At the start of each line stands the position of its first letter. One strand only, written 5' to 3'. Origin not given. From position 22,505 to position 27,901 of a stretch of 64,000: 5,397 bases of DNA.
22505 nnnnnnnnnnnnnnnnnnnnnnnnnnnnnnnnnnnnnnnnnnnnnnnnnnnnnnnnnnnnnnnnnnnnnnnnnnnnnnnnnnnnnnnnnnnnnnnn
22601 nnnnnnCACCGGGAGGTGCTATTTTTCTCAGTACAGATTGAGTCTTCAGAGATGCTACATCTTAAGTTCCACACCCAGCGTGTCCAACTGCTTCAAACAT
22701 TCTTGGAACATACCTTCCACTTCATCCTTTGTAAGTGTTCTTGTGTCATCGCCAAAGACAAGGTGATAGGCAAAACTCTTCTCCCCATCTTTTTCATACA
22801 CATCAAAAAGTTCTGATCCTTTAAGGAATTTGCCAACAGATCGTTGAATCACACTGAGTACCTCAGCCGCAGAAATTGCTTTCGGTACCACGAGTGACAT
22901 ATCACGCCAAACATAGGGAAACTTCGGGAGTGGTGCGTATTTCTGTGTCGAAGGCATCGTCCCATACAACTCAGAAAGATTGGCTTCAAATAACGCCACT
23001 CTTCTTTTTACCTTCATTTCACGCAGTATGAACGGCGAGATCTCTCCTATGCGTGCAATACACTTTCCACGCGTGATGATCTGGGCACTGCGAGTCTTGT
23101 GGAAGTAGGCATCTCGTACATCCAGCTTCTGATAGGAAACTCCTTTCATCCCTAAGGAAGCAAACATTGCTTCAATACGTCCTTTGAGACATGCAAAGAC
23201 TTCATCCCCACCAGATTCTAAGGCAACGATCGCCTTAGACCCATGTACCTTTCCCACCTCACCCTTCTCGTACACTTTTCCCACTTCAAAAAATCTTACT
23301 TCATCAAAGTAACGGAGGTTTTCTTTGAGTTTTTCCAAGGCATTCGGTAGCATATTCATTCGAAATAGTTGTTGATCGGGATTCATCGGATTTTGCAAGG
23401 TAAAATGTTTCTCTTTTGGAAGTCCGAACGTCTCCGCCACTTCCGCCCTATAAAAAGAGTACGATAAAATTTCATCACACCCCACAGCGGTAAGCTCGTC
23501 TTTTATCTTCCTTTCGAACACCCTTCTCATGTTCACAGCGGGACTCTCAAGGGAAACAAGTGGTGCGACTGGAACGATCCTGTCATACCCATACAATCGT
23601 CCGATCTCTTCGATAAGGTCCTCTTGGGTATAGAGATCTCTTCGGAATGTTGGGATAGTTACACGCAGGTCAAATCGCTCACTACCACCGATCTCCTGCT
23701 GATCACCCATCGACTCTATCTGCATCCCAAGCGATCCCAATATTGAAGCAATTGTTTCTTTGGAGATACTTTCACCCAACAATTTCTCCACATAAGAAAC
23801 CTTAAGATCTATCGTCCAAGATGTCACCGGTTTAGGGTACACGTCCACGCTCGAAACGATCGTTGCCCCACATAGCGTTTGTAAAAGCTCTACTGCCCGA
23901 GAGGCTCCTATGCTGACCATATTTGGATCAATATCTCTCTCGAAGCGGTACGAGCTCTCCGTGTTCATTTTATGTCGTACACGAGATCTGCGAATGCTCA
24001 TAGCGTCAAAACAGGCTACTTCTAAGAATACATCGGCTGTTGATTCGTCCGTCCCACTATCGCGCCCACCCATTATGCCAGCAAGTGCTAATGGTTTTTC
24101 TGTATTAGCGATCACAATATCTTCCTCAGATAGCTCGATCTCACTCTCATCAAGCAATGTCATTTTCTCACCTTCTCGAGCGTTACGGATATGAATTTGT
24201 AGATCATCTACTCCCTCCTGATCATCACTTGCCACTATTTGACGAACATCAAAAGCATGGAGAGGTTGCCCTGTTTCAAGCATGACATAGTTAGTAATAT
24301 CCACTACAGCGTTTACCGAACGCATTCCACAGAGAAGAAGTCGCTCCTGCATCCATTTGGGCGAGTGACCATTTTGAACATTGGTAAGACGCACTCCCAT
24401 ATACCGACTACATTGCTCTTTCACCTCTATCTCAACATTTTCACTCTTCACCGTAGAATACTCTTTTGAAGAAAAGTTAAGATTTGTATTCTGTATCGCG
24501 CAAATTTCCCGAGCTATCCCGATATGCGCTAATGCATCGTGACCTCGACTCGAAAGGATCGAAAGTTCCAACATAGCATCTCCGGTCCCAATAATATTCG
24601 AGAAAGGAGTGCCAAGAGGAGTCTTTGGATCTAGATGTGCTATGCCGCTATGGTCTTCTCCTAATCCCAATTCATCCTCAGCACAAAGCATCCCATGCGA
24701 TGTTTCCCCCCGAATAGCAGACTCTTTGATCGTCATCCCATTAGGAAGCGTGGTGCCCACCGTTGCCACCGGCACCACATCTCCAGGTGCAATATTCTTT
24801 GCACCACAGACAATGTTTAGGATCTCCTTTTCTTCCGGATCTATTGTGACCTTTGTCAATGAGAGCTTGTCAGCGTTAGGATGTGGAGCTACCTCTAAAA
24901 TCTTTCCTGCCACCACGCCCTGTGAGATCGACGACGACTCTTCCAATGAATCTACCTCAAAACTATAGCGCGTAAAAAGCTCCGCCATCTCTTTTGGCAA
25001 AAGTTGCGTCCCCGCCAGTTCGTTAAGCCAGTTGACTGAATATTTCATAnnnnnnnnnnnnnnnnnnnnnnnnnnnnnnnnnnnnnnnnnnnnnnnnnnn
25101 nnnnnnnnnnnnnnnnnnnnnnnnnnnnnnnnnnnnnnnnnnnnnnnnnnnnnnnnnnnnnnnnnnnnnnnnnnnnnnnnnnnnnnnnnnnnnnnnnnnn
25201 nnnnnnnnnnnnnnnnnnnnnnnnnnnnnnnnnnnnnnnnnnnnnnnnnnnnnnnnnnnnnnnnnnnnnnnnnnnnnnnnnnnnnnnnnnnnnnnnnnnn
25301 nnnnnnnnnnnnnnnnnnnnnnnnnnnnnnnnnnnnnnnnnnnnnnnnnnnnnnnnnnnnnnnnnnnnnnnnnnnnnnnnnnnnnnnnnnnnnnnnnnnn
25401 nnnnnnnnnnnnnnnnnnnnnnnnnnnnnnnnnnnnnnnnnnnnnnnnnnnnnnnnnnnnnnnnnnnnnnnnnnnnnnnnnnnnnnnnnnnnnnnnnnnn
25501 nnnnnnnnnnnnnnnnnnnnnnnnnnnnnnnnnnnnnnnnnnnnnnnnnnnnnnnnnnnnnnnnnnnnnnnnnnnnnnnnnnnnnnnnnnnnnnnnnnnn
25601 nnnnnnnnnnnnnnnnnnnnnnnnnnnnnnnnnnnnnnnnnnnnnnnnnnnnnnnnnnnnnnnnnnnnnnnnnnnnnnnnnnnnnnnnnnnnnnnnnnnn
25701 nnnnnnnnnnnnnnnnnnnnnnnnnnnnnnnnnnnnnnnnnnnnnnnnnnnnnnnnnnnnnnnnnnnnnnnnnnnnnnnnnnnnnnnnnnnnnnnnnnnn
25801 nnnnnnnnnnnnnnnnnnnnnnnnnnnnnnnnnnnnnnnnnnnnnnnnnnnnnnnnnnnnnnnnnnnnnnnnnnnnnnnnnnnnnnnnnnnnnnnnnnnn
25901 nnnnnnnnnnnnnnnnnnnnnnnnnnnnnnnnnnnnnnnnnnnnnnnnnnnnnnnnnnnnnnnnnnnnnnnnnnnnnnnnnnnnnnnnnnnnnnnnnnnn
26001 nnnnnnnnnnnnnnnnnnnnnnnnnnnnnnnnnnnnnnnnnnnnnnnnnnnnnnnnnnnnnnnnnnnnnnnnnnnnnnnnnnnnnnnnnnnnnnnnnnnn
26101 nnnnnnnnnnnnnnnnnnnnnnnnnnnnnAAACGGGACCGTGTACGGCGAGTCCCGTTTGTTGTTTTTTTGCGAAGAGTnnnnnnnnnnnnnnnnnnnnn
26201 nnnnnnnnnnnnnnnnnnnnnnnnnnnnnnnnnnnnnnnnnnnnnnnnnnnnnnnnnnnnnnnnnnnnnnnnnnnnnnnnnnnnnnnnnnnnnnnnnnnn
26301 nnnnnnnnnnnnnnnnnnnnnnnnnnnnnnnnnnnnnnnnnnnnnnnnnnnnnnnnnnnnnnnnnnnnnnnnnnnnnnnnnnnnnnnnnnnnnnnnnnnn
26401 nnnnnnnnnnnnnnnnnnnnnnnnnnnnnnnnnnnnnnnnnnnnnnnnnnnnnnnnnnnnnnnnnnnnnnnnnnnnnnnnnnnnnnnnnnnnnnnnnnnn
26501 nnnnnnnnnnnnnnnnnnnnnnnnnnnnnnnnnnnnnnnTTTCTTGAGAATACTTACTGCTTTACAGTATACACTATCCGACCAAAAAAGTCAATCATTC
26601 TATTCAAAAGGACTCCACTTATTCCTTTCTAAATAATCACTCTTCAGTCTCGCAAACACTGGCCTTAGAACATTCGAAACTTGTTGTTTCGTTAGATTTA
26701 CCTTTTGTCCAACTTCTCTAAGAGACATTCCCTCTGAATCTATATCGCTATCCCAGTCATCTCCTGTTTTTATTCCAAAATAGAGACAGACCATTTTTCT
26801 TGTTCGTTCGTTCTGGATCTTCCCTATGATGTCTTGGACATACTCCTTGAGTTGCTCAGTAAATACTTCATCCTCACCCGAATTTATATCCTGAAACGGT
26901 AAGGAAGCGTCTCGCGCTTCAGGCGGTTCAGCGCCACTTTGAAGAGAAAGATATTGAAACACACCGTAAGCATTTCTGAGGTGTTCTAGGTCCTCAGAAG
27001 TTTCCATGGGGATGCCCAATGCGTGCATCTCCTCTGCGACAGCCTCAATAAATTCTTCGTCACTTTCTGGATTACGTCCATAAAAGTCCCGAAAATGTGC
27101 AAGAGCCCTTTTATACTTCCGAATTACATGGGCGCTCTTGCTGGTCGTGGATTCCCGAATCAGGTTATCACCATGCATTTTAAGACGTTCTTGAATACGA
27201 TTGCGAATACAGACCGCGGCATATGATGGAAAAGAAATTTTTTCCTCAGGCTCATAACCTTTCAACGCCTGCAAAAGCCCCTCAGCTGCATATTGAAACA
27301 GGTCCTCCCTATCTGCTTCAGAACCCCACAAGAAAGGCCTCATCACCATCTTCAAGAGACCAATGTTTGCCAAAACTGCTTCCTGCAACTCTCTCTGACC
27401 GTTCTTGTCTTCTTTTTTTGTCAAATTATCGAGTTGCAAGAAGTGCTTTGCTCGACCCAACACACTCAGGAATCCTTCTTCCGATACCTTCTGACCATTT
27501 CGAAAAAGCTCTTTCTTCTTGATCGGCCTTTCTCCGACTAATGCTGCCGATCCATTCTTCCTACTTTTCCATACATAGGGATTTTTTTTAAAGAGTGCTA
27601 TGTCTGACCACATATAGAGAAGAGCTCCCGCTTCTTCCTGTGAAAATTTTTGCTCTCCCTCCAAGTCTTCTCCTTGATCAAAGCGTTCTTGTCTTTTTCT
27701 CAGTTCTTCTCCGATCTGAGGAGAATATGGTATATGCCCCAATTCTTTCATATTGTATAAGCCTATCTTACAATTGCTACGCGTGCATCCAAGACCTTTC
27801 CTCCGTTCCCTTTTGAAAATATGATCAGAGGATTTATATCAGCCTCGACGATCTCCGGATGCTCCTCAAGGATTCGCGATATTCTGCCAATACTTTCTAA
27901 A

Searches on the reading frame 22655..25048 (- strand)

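Call 99: search_protein_families(library=pfam, proteins=[window:22655-25048:-], max_evalue=0.00001)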
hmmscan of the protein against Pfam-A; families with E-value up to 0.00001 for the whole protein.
window:22655-25048:- (797 aa): 5 families
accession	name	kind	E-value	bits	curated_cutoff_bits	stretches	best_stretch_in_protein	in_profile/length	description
PF03483.22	B3_4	-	3.5e-65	219.3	29.3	1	212-394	1-174/174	B3/4 domain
PF17759.6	tRNA_synthFbeta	-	2.3e-35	122.5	22.4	1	496-691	6-214/214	Phenylalanyl tRNA synthetase beta chain CLM domain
PF03484.21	B5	-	1.6e-22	79.9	28.6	1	413-488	1-67/67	tRNA synthetase B5 domain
PF03147.19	FDX-ACB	-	2.9e-20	72.9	31.1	1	708-795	1-93/94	Ferredoxin-fold anticodon binding domain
PF01588.26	tRNA_bind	-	5.1e-18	65.4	27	1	46-147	2-95/96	Putative tRNA binding domain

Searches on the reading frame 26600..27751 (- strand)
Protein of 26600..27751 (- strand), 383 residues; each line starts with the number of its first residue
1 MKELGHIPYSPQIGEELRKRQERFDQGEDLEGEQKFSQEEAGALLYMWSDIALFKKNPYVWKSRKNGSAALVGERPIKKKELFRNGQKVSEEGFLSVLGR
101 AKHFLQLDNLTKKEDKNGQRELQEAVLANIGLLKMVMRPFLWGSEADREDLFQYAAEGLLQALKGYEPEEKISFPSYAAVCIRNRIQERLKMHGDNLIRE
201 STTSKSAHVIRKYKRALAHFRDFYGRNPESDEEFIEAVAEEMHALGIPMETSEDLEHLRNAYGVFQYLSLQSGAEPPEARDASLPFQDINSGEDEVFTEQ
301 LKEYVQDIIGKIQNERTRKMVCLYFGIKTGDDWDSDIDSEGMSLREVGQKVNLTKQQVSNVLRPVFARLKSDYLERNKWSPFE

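Call 82: search_protein_families(library=pfam, proteins=[window:26600-27751:-], max_evalue=0.00001)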
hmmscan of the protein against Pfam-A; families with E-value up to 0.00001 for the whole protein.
window:26600-27751:- (383 aa): 1 family
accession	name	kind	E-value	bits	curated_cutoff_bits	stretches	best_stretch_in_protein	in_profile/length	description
PF04542.20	Sigma70_r2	-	3.3e-09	36.9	24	1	142-191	17-66/71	Sigma-70 region 2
